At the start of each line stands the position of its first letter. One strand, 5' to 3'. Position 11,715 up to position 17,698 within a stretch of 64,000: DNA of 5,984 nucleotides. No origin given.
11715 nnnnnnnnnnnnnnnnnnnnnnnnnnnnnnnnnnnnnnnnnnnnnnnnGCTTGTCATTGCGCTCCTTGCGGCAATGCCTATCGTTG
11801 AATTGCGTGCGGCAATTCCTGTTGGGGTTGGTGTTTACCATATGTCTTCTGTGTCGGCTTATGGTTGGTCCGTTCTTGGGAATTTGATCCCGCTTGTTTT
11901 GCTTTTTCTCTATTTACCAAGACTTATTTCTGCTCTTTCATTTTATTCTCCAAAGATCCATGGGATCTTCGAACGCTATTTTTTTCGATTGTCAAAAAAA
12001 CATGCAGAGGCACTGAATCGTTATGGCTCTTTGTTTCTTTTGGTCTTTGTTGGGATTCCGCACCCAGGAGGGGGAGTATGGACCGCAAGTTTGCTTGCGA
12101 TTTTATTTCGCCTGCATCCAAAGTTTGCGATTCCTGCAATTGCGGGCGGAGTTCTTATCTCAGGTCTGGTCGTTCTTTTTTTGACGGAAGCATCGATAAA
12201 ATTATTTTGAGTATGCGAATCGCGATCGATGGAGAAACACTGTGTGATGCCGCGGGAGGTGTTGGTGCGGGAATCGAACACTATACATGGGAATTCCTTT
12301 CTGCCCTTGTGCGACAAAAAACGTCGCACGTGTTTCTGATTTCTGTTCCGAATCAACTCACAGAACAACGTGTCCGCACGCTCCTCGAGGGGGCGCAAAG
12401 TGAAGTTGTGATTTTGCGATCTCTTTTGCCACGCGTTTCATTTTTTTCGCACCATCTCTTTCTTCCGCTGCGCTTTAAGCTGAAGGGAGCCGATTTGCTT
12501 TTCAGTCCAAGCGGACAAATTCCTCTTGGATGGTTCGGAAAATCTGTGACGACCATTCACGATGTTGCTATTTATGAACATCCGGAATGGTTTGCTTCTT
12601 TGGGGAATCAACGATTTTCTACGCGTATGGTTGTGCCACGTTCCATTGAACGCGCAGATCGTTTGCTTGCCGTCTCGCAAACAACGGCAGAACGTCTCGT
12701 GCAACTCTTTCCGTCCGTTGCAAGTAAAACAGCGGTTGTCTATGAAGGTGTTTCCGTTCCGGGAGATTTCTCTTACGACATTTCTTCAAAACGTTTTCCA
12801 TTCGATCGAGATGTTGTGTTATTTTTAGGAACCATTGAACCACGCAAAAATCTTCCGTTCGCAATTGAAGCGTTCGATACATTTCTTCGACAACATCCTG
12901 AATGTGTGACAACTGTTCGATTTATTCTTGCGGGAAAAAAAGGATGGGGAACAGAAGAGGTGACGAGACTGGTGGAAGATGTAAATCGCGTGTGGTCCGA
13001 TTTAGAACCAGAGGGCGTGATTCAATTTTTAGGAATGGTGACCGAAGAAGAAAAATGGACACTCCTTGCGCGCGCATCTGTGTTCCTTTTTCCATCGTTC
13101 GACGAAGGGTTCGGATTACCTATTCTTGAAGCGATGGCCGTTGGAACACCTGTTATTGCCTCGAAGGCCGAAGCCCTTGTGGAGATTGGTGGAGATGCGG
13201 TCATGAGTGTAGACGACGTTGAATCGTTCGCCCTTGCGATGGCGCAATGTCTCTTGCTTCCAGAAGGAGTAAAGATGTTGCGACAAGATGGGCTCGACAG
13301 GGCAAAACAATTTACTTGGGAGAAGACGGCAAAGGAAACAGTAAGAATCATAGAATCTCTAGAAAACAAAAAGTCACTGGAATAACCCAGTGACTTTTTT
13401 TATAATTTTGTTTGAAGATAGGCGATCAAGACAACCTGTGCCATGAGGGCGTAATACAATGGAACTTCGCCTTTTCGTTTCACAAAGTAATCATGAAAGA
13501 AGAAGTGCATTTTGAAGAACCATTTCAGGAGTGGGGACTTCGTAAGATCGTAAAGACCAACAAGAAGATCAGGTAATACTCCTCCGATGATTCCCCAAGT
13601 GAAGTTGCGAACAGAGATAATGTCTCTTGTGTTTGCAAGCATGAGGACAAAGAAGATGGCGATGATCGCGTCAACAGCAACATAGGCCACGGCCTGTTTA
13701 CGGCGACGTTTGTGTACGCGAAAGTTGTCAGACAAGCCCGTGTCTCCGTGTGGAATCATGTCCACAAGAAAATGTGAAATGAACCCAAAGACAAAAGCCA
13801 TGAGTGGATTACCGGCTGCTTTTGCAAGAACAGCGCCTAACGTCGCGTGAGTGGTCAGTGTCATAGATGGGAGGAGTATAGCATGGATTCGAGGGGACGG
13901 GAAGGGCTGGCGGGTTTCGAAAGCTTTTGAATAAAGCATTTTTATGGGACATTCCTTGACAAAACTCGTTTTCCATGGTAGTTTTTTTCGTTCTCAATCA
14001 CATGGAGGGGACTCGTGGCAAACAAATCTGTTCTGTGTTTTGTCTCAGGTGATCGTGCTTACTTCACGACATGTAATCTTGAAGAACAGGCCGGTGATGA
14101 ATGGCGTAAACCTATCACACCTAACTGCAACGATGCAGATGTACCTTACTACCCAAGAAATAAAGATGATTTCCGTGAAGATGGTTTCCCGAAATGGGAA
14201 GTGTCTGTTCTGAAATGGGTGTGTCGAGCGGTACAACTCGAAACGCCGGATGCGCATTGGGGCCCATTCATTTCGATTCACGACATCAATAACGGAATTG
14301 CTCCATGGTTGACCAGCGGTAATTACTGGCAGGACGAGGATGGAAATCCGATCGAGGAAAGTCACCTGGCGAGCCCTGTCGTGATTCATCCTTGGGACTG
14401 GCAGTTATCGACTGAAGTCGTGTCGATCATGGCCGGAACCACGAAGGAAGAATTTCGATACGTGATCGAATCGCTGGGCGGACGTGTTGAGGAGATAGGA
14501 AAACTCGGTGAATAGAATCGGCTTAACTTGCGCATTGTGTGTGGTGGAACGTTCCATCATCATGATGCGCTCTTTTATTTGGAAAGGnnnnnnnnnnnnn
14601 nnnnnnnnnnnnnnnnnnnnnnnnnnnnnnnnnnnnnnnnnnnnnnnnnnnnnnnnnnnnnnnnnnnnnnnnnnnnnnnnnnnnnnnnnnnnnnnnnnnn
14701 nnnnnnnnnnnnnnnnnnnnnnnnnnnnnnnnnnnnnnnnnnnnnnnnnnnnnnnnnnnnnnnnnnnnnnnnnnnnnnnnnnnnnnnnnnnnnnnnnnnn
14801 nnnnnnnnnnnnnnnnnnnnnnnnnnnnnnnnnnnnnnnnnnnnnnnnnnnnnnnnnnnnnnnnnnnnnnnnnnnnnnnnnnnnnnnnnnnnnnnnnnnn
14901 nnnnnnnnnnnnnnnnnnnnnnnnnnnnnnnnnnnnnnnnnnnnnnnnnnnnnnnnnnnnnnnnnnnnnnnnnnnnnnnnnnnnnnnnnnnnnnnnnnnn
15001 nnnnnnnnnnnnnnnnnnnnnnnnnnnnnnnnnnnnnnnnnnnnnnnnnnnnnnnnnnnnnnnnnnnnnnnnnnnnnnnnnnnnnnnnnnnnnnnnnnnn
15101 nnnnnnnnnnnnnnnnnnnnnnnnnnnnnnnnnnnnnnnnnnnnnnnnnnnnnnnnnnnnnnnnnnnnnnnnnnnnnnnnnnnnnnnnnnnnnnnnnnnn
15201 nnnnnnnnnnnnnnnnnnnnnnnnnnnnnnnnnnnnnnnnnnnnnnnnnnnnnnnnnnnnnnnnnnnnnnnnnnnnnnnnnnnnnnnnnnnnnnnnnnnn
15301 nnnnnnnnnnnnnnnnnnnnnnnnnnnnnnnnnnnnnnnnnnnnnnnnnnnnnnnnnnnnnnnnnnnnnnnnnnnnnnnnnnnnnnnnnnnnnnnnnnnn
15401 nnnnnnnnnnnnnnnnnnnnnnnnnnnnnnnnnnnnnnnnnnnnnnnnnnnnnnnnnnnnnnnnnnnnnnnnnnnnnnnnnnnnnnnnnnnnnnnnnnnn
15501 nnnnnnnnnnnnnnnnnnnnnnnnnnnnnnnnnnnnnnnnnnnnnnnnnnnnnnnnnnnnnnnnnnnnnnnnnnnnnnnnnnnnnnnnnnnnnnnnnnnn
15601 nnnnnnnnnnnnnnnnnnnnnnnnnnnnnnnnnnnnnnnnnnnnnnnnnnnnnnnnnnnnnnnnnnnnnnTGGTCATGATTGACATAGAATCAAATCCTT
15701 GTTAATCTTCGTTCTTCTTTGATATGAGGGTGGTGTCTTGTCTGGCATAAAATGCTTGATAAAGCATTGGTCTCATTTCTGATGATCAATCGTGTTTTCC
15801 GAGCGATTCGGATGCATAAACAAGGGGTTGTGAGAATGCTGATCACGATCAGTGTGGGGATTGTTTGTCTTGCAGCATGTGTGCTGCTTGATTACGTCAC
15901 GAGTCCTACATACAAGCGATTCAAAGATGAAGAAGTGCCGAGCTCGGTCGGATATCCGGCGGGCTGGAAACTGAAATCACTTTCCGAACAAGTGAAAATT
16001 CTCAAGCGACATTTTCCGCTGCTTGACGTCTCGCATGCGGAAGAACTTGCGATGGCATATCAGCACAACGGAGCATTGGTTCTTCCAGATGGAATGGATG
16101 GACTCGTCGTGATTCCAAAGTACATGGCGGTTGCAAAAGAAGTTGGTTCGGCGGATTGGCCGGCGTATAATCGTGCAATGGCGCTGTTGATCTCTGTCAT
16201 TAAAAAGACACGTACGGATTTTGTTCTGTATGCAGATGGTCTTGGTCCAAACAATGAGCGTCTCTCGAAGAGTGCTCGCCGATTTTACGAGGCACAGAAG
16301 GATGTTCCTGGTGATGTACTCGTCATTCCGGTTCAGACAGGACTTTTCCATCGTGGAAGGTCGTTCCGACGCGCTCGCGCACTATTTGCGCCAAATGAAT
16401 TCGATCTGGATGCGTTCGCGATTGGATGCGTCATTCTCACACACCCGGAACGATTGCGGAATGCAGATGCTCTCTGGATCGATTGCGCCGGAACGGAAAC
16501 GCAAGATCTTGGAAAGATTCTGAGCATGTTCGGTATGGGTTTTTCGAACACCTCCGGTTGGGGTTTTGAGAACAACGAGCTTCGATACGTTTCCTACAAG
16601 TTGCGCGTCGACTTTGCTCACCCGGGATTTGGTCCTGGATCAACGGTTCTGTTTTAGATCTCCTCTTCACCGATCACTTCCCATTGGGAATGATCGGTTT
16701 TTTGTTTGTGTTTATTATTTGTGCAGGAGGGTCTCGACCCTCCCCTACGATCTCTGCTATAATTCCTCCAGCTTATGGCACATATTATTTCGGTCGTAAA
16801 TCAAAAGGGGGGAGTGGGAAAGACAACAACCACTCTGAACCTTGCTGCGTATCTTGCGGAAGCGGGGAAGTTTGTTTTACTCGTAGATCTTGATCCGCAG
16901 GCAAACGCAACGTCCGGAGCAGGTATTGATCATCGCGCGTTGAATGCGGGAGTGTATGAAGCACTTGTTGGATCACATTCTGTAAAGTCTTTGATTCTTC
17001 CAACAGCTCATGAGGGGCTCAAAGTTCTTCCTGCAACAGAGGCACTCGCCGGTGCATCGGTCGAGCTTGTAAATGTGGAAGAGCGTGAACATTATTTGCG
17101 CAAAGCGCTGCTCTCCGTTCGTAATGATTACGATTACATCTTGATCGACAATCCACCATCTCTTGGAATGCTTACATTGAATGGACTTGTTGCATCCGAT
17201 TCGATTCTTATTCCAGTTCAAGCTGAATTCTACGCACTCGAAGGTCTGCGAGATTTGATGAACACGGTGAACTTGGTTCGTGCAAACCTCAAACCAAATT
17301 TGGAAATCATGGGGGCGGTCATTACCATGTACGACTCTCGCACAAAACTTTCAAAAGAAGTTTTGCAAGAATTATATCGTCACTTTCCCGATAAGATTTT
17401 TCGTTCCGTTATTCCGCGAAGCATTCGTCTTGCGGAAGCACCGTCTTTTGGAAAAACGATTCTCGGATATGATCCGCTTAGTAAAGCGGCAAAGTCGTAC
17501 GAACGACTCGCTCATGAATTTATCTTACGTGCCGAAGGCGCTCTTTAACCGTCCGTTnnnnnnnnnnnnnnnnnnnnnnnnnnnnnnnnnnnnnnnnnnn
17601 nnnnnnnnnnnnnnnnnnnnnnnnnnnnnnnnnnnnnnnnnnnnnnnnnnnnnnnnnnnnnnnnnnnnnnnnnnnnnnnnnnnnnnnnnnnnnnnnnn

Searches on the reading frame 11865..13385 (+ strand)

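Call 105: search_protein_families(library=pfam, proteins=[window:11865-13385:+], max_evalue=0.0001)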
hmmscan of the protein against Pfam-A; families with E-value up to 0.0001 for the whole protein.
window:11865-13385:+ (506 aa): 5 families
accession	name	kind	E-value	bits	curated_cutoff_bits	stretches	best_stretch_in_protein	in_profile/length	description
PF13692.12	Glyco_trans_1_4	-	3e-24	86.4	27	1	316-463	2-140/142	Glycosyl transferases group 1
PF00534.26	Glycos_transf_1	-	1.3e-22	80.6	26.4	1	310-473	10-166/172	Glycosyl transferases group 1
PF20706.3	GT4-conflict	-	3.4e-10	39.9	26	1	261-435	144-313/385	Family 4 Glycosyltransferase in conflict systems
PF13439.12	Glyco_transf_4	-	6.9e-09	36.4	28.5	1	136-297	3-167/170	Glycosyltransferase Family 4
PF13524.12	Glyco_trans_1_2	-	3.6e-05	24.2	25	1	350-491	14-141/144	Glycosyl transferase-like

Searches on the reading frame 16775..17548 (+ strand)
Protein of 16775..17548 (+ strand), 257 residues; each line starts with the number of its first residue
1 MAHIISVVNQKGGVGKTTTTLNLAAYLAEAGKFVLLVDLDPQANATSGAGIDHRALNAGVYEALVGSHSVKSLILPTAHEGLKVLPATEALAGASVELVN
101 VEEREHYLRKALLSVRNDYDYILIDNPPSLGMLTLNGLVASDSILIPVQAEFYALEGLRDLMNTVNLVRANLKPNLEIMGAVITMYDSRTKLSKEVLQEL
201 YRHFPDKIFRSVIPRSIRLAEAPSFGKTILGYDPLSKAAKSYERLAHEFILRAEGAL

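Call 106: search_protein_families(library=pfam, proteins=[window:16775-17548:+], max_evalue=0.0001)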
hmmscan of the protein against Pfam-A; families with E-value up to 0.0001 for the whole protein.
window:16775-17548:+ (257 aa): 7 families
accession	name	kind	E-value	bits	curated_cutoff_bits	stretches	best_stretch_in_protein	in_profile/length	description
PF13614.12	AAA_31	-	1.3e-62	211.3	27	1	3-178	2-177/177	AAA domain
PF01656.29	CbiA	-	6.8e-30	104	25.4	1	5-229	1-125/125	CobQ/CobB/MinD/ParA nucleotide binding domain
PF06564.18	CBP_BcsQ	-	8.3e-12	45.6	21.3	1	5-247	4-231/234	Cellulose biosynthesis protein BcsQ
PF10609.15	ParA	-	1.5e-11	44.7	27.1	1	2-247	3-243/246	NUBPL iron-transfer P-loop NTPase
PF00142.24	Fer4_NifH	-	3e-11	43.8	25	1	9-249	6-244/271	4Fe-4S iron sulfur cluster binding proteins, NifH/frxC family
PF09140.17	MipZ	-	2.6e-10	40.5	20.7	1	3-165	1-142/262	ATPase MipZ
PF02374.21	ArsA_ATPase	-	3.9e-08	33.3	24.3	1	8-129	6-135/305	Anion-transporting ATPase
